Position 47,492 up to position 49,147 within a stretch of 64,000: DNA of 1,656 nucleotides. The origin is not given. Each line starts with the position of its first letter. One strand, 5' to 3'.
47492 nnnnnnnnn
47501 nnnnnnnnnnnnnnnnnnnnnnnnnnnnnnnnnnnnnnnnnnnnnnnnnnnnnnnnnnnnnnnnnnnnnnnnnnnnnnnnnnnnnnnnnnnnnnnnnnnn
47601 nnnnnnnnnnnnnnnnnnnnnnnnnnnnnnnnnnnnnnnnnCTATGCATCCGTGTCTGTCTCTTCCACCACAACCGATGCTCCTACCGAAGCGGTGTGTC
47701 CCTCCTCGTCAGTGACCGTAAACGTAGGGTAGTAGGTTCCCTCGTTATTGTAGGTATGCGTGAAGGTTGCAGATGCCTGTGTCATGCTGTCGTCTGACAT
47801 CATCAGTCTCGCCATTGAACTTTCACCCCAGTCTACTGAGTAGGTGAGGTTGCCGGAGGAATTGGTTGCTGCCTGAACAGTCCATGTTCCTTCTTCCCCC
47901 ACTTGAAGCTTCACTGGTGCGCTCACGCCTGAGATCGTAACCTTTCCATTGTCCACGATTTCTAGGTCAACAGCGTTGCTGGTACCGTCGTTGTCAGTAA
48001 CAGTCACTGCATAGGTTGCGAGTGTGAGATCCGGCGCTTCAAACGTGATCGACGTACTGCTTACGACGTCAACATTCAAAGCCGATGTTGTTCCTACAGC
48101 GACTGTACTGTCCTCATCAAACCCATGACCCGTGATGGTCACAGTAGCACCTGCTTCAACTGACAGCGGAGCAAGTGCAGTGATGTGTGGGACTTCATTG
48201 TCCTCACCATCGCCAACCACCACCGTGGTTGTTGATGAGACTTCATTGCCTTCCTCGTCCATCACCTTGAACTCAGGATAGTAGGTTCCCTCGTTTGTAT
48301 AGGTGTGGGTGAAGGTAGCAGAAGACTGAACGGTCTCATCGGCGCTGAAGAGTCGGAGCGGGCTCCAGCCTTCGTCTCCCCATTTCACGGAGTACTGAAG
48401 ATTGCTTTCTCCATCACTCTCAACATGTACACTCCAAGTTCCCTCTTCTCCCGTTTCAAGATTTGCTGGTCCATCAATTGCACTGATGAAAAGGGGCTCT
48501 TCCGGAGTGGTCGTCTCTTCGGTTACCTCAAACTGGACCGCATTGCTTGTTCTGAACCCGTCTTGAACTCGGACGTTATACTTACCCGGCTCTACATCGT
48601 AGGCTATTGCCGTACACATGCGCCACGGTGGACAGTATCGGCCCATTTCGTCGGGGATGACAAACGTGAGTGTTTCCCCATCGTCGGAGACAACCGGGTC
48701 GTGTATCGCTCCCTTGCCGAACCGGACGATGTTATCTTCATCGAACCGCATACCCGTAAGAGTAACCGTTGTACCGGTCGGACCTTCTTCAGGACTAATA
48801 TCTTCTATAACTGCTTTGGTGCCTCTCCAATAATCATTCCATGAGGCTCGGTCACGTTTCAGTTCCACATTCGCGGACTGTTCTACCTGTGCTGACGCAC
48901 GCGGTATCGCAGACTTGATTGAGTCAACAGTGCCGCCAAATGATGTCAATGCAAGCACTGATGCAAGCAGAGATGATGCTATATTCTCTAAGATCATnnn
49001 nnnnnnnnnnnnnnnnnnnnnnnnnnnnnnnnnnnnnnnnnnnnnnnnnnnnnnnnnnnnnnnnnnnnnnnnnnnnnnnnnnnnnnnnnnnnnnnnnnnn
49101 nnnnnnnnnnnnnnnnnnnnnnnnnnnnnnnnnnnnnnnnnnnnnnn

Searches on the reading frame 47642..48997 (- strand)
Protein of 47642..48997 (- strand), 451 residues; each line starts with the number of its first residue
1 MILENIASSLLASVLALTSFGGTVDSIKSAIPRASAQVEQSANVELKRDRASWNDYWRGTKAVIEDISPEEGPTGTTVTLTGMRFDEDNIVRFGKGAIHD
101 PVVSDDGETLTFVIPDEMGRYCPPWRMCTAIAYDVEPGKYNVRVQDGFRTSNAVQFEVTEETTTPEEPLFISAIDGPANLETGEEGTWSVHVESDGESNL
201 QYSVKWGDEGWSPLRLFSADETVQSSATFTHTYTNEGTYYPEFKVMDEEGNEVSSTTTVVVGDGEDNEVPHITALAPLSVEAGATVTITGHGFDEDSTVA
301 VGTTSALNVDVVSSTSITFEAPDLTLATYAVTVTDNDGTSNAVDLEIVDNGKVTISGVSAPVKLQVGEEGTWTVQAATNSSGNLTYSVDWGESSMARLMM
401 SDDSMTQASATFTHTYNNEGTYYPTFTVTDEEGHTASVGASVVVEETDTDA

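Call 55: search_protein_families(library=pfam, proteins=[window:47642-48997:-], max_evalue=0.00001)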
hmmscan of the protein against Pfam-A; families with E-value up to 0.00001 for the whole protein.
window:47642-48997:- (451 aa): 5 families
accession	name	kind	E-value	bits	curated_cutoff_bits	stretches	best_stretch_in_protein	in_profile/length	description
PF01833.30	TIG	-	2.5e-23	82.3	20.9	2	270-345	1-82/84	IPT/TIG domain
PF18911.6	PKD_4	-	3e-09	37.2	27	0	367-437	17-77/85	PKD domain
PF00801.26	PKD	-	1e-08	35.5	23.5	0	373-437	18-74/80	PKD domain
PF22352.2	K319L-like_PKD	-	8.6e-07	29.3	27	0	372-444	14-84/84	K319L-like, PKD domain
PF20144.5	TIG_SUH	-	6.3e-06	26.7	24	0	272-349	4-80/94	TIG domain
